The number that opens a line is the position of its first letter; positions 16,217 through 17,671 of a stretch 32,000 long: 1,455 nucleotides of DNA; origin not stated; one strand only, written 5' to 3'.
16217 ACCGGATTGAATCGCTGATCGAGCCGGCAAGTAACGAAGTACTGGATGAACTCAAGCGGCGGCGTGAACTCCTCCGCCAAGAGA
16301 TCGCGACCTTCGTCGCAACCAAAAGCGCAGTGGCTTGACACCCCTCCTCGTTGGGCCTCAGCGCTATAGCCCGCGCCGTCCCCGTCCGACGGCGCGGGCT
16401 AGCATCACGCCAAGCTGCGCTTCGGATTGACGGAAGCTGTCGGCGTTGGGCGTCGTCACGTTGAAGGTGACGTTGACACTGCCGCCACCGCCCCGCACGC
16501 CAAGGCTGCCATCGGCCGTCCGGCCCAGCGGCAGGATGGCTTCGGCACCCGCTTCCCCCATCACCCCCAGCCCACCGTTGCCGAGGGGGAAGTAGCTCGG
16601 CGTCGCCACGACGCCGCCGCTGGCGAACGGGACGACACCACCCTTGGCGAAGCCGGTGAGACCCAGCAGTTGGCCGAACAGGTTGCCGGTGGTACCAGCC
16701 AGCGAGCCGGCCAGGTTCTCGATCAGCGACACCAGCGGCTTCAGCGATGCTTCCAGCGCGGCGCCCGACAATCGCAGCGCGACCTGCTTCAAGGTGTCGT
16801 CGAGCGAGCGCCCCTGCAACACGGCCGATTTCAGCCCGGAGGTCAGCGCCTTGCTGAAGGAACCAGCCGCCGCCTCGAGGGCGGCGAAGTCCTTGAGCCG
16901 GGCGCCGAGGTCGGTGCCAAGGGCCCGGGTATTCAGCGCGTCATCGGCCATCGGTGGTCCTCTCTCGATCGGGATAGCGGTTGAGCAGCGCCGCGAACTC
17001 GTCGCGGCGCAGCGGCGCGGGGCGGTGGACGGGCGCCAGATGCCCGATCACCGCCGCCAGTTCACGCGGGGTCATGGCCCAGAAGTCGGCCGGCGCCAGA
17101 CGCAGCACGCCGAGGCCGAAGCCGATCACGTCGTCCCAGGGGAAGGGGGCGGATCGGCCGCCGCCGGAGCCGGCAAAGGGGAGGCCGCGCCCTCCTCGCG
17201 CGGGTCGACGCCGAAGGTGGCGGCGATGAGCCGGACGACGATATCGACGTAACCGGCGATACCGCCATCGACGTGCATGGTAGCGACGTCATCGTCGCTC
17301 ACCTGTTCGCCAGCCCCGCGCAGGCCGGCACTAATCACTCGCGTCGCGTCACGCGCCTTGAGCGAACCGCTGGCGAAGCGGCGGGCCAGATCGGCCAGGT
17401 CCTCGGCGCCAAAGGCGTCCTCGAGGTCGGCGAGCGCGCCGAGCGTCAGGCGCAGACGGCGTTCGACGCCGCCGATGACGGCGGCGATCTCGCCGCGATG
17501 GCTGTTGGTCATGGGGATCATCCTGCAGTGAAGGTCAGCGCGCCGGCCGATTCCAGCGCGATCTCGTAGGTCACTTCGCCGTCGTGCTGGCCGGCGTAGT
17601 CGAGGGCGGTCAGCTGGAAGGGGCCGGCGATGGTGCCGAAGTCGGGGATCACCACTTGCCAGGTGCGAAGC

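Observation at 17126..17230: g10 to g10.1 junction looks like a lambda G/GT-style programmed -1 frameshift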

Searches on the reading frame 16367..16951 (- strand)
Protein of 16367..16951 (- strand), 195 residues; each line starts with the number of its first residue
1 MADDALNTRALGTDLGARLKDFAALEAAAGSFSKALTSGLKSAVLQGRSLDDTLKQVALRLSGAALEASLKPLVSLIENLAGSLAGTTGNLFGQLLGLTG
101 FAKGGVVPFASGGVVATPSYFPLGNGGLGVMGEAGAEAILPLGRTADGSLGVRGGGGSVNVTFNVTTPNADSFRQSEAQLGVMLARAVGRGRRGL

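Call 6: search_protein_families(library=pfam, proteins=[window:16367-16951:-], max_evalue=0.01)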
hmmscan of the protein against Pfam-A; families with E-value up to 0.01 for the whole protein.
seq(195 aa): 0 families

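Call 7: search_protein_families(library=ncbifam, proteins=[window:16367-16951:-], max_evalue=0.01)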
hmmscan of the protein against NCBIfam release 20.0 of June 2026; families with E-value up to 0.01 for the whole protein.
seq(195 aa): 1 family
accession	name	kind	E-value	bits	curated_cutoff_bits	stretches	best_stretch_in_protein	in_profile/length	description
NF058675.1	RcGTA_tape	equivalog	1.8e-43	148.8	220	1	22-193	49-218/220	RcGTA-type gene transfer agent tail tape measure protein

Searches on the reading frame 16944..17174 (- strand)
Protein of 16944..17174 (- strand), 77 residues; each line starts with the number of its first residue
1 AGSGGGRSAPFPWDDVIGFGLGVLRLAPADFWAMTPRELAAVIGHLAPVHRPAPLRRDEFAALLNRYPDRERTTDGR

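Call 18: find_related_loci(query=window:16944-17144:-, collection=genome_contigs, flank=3000)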
Query seq(67 aa) (67 aa) in genome_contigs; peptide patterns used: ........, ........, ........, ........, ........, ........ (x = any residue, [..] = any of these).
599 stretches matched a pattern (row limit reached: there are more); 92 encode a relative of the query (tblastn E <= 1e-3); the best 80 are kept; 80 distinct loci.
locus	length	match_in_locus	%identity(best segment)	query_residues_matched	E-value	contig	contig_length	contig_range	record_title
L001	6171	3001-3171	64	1-59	1e-19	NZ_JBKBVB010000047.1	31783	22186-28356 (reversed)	MAG: Pseudorhodoplanes sp. isolate 21I_069.bin.48 NODE_1086_length_31783_cov_3.232961, whole genome shotgun sequence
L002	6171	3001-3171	64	1-59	7e-19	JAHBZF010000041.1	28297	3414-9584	MAG: Pseudolabrys sp. isolate ACE_PRO36 PRO36_41, whole genome shotgun sequence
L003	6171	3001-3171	61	1-59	1e-18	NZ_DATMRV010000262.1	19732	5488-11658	MAG: Pseudorhodoplanes sp. isolate SMAG_U12965 k141_46175, whole genome shotgun sequence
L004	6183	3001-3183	57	1-61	1e-18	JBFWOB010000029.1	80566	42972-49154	MAG: Hyphomicrobiaceae bacterium isolate CA_2019_TPBF_126 NODE_2510_length_80566_cov_6.567386_TPBF, whole genome shotgun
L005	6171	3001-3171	63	1-59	1e-18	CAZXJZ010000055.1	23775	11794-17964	MAG TPA_asm: uncultured Hyphomicrobiales bacterium isolate SRP287051_co2_229 genome assembly, contig: NODE_4293_length_2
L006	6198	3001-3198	57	1-67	1e-18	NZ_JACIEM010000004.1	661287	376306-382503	Aurantimonas endophytica strain DSM 103570 Ga0373270_04, whole genome shotgun sequence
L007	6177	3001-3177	58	1-61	2e-18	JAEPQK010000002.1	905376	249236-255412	MAG: Rhizobiaceae bacterium isolate HXMU1428-9 NODE_2_length_905376_cov_20.777692, whole genome shotgun sequence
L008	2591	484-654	64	1-59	3e-18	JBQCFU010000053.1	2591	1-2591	MAG: Pseudolabrys sp. isolate bin200 k141_2983786, whole genome shotgun sequence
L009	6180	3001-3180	62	1-59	2e-18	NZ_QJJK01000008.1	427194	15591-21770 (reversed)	Chelatococcus asaccharovorans strain DSM 6462 Ga0215681_108, whole genome shotgun sequence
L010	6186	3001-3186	59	1-63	1e-17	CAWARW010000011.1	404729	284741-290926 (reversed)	MAG: uncultured Alphaproteobacteria bacterium isolate MFD02416.bin.2.229 genome assembly, contig: contig_37237, whole ge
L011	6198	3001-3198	58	1-67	1e-17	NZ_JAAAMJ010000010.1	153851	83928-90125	Aurantimonas aggregata strain KCTC 52919 NODE_10, whole genome shotgun sequence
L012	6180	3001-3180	62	1-59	1e-17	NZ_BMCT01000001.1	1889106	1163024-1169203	Azorhizobium oxalatiphilum strain CCM 7897 sequence01, whole genome shotgun sequence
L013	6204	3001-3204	54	1-67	2e-17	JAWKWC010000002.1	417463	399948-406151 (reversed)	MAG: Hyphomicrobiaceae bacterium isolate ABC2.64 ABC2.64.fa-2, whole genome shotgun sequence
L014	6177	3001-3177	58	1-61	2e-17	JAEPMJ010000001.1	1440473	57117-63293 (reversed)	MAG: Rhizobiaceae bacterium isolate HCUG1432-7 k141_47159_length_1440473_cov_21.0000, whole genome shotgun sequence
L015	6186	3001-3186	56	1-63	3e-17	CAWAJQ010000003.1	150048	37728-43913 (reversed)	MAG: uncultured Alphaproteobacteria bacterium isolate MFD02416.bin.2.127 genome assembly, contig: contig_23651, whole ge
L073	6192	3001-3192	56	1-67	8e-15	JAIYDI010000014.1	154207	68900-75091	MAG: Hyphomicrobiales bacterium isolate H1_MAG_00030 pond_H1_MAG_00030_000000000016, whole genome shotgun sequence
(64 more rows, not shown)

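Call 28: find_homologous_proteins(query=window:16944-17144:-, max_evalue=0.001)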
Query seq(67 aa) (67 aa): 381 proteins with E <= 0.001 among 382 candidates; the best 120 are listed.
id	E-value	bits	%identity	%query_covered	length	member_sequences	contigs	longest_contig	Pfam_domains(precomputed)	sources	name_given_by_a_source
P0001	9.7e-33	129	97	93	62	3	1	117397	PF09550.17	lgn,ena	-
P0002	1.5e-31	125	94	93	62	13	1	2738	PF09550.17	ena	-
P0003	2.7e-16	77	69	88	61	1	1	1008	PF09550.17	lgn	-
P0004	4.4e-16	76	61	88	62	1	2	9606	PF09550.17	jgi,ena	-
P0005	5.0e-16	76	66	93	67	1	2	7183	PF09550.17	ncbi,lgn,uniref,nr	ncbi:rcc01693 family protein [Prosthecomicrobium pneumaticum]|uniref:Putative phage protein (TIGR022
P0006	1.1e-15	75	66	88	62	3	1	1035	PF09550.17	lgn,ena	-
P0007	1.2e-15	75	66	93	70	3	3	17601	PF09550.17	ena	-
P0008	2.0e-15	74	66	88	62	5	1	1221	PF09550.17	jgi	jgi:uncharacterized phage protein (TIGR02216 family)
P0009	2.1e-15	74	61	88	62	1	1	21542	PF09550.17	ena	-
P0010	2.2e-15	74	66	88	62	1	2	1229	PF09550.17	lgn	-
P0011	2.3e-15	74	66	88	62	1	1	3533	PF09550.17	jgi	jgi:uncharacterized phage protein (TIGR02216 family)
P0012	2.5e-15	74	61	91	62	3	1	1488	PF09550.17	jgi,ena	-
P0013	3.6e-15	73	63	88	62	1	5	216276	PF09550.17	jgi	jgi:uncharacterized phage protein (TIGR02216 family)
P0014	3.9e-15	73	64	88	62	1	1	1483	PF09550.17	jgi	jgi:uncharacterized phage protein (TIGR02216 family)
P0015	4.8e-15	73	64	88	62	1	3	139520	PF09550.17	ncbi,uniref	ncbi:MAG: rcc01693 family protein [Pseudorhodoplanes sp.]|uniref:rcc01693 family protein n=1 Tax=Pse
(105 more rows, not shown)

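Call 32: search_dna_similar(query=window:16944-17144:-, collection=phages, mode=protein, max_evalue=0.01, max_rows=30)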
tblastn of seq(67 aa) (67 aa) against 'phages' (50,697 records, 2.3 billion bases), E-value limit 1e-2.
Records with a match: 2; places in all: 2; records where one place covers at least 80% of the query: 2.
Best place of each record, by identity: <60% 2.
By first word of the organism name: Bacteriophage 2.
By host as written in the record: - 2.
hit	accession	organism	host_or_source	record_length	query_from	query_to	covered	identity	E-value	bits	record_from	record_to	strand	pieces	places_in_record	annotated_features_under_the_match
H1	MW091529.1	Bacteriophage sp. 103231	sewage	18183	1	65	97%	49.2%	2e-10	60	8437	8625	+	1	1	hypothetical protein | tail tape measure protein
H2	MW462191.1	Bacteriophage sp.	freshwater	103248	1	59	88%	45.8%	2e-7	51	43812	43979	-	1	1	hypothetical protein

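Call 36: get_annotated_region(hit=H1, flank=2500)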
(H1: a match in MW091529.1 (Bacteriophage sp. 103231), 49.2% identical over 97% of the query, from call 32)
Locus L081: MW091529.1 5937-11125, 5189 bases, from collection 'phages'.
description: Bacteriophage sp. 103231, partial genome.
organism: Bacteriophage sp. 103231 (NCBI taxid 2781366)
taxonomy: Viruses
host: -; source: sewage; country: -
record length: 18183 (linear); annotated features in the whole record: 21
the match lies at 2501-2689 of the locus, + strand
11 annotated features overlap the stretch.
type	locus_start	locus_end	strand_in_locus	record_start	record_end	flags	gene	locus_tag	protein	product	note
CDS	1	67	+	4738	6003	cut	-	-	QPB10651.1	major capsid protein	-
CDS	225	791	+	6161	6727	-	-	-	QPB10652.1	head-tail connector protein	-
CDS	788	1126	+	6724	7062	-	-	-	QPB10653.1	head closure protein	-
CDS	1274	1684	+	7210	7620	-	-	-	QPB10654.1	hypothetical protein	-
CDS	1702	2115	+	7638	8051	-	-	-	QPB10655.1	major tail protein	-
CDS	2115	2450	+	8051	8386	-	-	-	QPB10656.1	hypothetical protein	-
CDS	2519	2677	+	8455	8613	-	-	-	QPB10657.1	hypothetical protein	-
CDS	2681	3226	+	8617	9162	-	-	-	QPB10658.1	tail tape measure protein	-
CDS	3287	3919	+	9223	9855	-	-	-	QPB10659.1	hypothetical protein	-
CDS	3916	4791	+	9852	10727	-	-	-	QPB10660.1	hypothetical protein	-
CDS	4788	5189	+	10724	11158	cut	-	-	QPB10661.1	peptidase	-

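Call 42: find_related_loci(query=A1, collection=viral_contigs, flank=1500)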
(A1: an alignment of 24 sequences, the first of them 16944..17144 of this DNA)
Query A1 (67 aa) in viral_contigs; peptide patterns used: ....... (x = any residue, [..] = any of these).
279 stretches matched a pattern; 240 encode a relative of the query (tblastn E <= 1e-3); the best 80 are kept; 80 distinct loci.
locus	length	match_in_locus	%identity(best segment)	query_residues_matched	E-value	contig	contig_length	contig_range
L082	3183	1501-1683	66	1-61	8e-21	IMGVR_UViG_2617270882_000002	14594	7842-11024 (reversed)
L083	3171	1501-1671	63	1-59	7e-20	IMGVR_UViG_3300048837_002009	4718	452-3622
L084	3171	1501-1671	64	1-59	7e-20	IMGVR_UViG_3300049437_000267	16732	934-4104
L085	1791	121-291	64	1-59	1e-19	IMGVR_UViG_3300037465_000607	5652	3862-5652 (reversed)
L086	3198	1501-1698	55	1-65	9e-20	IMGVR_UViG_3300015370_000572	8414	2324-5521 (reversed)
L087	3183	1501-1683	61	1-60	2e-19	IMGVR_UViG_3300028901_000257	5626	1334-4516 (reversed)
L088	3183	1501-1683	61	1-60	2e-19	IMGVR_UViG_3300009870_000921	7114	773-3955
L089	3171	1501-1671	61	1-59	7e-19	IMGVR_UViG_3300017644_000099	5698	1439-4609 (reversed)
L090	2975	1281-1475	56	1-66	6e-19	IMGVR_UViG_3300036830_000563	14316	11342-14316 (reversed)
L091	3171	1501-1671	63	1-59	9e-19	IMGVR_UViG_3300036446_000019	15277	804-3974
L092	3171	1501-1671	63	1-59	8e-19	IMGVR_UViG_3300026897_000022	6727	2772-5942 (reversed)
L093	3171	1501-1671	61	1-59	1e-18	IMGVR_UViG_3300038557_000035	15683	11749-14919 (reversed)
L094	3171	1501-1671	61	1-59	1e-18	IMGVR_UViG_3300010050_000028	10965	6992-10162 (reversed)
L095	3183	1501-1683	59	1-60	1e-18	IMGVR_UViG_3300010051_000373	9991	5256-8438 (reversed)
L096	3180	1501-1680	62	1-59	1e-18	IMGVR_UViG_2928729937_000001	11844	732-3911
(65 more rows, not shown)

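Call 52: find_encoding_contigs(protein=P0001, flank=1500, max_places=4)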
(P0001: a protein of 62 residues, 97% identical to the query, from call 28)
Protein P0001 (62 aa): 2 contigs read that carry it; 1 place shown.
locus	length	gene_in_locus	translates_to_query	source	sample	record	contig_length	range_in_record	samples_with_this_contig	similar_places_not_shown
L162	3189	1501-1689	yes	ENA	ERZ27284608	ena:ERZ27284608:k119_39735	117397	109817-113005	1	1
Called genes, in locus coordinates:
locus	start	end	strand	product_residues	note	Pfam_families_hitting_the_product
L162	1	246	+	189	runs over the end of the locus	PF05135:Phage_connect_1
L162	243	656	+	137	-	PF11367:Tail_completion_gp17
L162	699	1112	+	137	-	PF06199:Phage_tail_2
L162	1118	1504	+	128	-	PF11836:Phage_TAC_11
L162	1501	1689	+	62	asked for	PF09550:Phage_TAC_6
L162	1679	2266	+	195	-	-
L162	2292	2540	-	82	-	PF04325:DUF465 (weak)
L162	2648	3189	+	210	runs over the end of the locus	PF09343:DUF2460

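Call 53: find_encoding_contigs(protein=P0002, flank=1500, max_places=4)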
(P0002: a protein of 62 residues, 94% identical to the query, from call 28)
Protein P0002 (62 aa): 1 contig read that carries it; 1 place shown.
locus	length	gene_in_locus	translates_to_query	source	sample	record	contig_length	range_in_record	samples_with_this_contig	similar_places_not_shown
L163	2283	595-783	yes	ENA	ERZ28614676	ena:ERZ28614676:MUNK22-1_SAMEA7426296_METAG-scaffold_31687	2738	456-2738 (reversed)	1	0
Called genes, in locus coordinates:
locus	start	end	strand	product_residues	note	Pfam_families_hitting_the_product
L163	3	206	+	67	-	?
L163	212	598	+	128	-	PF11836:Phage_TAC_11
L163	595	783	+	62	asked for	PF09550:Phage_TAC_6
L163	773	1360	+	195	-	-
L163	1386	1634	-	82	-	PF04325:DUF465 (weak)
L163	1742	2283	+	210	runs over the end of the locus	PF09343:DUF2460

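Call 61: search_protein_families(library=phrogs, proteins=[window:16944-17174:-], max_evalue=0.01)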
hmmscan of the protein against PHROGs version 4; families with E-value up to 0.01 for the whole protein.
seq(77 aa): 0 families

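Call 65: search_dna_similar(query=window:16944-17144:-, collection=plasmids, mode=protein, max_evalue=0.01, max_rows=40)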
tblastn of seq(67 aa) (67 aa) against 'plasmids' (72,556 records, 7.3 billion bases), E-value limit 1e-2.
Records with a match: 6; places in all: 6; records where one place covers at least 80% of the query: 3.
Best place of each record, by identity: <60% 6.
By first word of the organism name: Paracoccus 4; Methylobacterium 1; Shinella 1.
By predicted mobility (MOB-suite, as given by PLSDB): non-mobilizable 3; conjugative 3.
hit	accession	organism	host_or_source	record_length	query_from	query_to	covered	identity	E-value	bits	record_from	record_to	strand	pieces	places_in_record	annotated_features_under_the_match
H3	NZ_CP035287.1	Paracoccus versutus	whole organism,soil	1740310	11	60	75%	54.0%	2e-5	47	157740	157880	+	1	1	none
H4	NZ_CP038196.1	Paracoccus versutus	single cell,soil adjacent to the roots ...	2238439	11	60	75%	54.0%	2e-5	47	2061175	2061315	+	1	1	none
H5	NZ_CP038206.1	Paracoccus pantotrophus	single cell,soil associated with ...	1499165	11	60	75%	54.0%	6e-5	45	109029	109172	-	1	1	none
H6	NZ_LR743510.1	Methylobacterium bullatum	-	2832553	1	59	88%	44.1%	6e-6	48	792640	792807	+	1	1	none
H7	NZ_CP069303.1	Shinella sp. PSBB067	monoisolate,Minnesota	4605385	1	61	91%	41.9%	6e-5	45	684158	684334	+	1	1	none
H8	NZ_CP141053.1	Paracoccus denitrificans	-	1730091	3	60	87%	41.3%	4e-4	43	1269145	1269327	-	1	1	none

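Call 66: get_annotated_region(hit=H8, flank=1500)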
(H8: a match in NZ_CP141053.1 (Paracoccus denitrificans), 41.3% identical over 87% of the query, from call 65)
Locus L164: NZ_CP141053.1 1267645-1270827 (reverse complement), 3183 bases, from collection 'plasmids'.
description: Paracoccus denitrificans strain HAMBI_2443 plasmid unnamed1, complete sequence
organism: Paracoccus denitrificans (NCBI taxid 266)
taxonomy: Bacteria; Pseudomonadota; Alphaproteobacteria; Rhodobacterales; Paracoccaceae; Paracoccus; Paracoccus denitrificans
host: -; source: -; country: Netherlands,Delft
typing (MOB-suite, as given by PLSDB): conjugative; replicon rep_cluster_746; relaxase MOBP; mating-pair formation MPF_T
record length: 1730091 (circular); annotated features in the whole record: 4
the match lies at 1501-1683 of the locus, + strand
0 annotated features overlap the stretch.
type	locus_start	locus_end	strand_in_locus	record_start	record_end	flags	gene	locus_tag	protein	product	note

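Call 67: get_annotated_region(hit=H3, flank=1500)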
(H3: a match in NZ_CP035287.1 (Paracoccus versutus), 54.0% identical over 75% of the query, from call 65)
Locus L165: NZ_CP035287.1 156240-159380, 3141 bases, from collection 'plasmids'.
description: Paracoccus versutus strain UW1 plasmid pTAV4, complete sequence
organism: Paracoccus versutus (NCBI taxid 34007)
taxonomy: Bacteria; Pseudomonadota; Alphaproteobacteria; Rhodobacterales; Paracoccaceae; Paracoccus; Paracoccus versutus
host: -; source: whole organism,soil; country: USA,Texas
typing (MOB-suite, as given by PLSDB): non-mobilizable; replicon rep_cluster_746; mating-pair formation MPF_T
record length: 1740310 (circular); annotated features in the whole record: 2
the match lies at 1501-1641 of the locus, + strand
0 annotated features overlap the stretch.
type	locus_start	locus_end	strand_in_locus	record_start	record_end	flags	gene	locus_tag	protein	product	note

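Call 68: get_annotated_region(hit=H6, flank=1500)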
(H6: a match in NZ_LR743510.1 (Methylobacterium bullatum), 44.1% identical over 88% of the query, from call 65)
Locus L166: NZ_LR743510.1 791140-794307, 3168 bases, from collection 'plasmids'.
description: Methylobacterium bullatum isolate mbul2 plasmid 1
organism: Methylobacterium bullatum (NCBI taxid 570505)
taxonomy: Bacteria; Pseudomonadota; Alphaproteobacteria; Hyphomicrobiales; Methylobacteriaceae; Methylobacterium; Methylobacterium bullatum
host: -; source: -; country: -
typing (MOB-suite, as given by PLSDB): non-mobilizable
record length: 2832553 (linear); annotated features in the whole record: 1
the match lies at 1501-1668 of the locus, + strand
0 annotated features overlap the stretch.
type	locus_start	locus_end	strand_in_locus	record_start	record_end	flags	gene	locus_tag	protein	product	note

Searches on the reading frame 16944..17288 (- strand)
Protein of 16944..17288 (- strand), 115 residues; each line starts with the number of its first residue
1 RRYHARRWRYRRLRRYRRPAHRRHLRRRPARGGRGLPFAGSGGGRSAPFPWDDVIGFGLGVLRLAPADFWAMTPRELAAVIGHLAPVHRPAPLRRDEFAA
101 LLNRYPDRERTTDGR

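Call 6: search_protein_families(library=pfam, proteins=[window:16944-17288:-], max_evalue=0.01)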
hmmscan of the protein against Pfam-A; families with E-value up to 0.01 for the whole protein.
seq(115 aa): 1 family
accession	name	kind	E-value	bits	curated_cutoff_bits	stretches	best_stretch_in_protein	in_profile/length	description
PF09550.16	Phage_TAC_6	-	1e-18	67.9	23.4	1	49-108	1-58/58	Phage tail assembly chaperone protein, TAC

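Call 7: search_protein_families(library=ncbifam, proteins=[window:16944-17288:-], max_evalue=0.01)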
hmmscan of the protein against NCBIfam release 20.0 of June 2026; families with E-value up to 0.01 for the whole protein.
seq(115 aa): 1 family
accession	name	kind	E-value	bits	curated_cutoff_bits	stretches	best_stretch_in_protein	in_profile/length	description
TIGR02216.1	phage_TIGR02216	hypoth_equivalog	4.4e-17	62.1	56.1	1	48-107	1-57/58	rcc01693 family protein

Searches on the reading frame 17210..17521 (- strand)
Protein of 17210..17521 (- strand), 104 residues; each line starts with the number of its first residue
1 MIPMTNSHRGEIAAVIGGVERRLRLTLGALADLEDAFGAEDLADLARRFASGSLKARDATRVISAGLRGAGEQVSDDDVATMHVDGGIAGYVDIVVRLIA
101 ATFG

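Call 73: find_related_loci(query=window:17210-17521:-, collection=metagenome_contigs, flank=700)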
Query seq(104 aa) (104 aa) in metagenome_contigs; peptide patterns used: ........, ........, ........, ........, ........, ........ (x = any residue, [..] = any of these).
600 stretches matched a pattern (row limit reached: there are more); 18 encode a relative of the query (tblastn E <= 1e-3); 18 distinct loci.
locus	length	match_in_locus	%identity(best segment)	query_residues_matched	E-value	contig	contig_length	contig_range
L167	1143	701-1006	71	3-104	5e-43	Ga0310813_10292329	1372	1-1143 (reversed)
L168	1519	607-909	71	4-104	1e-40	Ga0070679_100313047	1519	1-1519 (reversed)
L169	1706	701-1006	69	3-104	7e-40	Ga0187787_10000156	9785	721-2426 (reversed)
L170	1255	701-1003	70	4-104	9e-40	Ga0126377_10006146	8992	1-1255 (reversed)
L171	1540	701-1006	71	3-104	2e-39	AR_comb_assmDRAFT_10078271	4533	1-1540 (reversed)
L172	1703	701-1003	70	4-104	9e-40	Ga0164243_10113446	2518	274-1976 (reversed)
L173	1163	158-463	66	3-104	4e-38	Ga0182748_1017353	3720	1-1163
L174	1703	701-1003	71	4-104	1e-39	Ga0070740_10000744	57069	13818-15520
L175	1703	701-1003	64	4-104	5e-37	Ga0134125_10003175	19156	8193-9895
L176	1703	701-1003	70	4-104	4e-35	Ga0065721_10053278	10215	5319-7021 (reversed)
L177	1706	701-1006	70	3-104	3e-34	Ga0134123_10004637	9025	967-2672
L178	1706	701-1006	70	3-104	3e-34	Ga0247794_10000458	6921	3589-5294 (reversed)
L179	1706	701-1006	70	3-104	3e-34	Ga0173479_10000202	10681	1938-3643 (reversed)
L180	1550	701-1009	65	2-104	7e-34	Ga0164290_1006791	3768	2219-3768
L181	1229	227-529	54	4-104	9e-32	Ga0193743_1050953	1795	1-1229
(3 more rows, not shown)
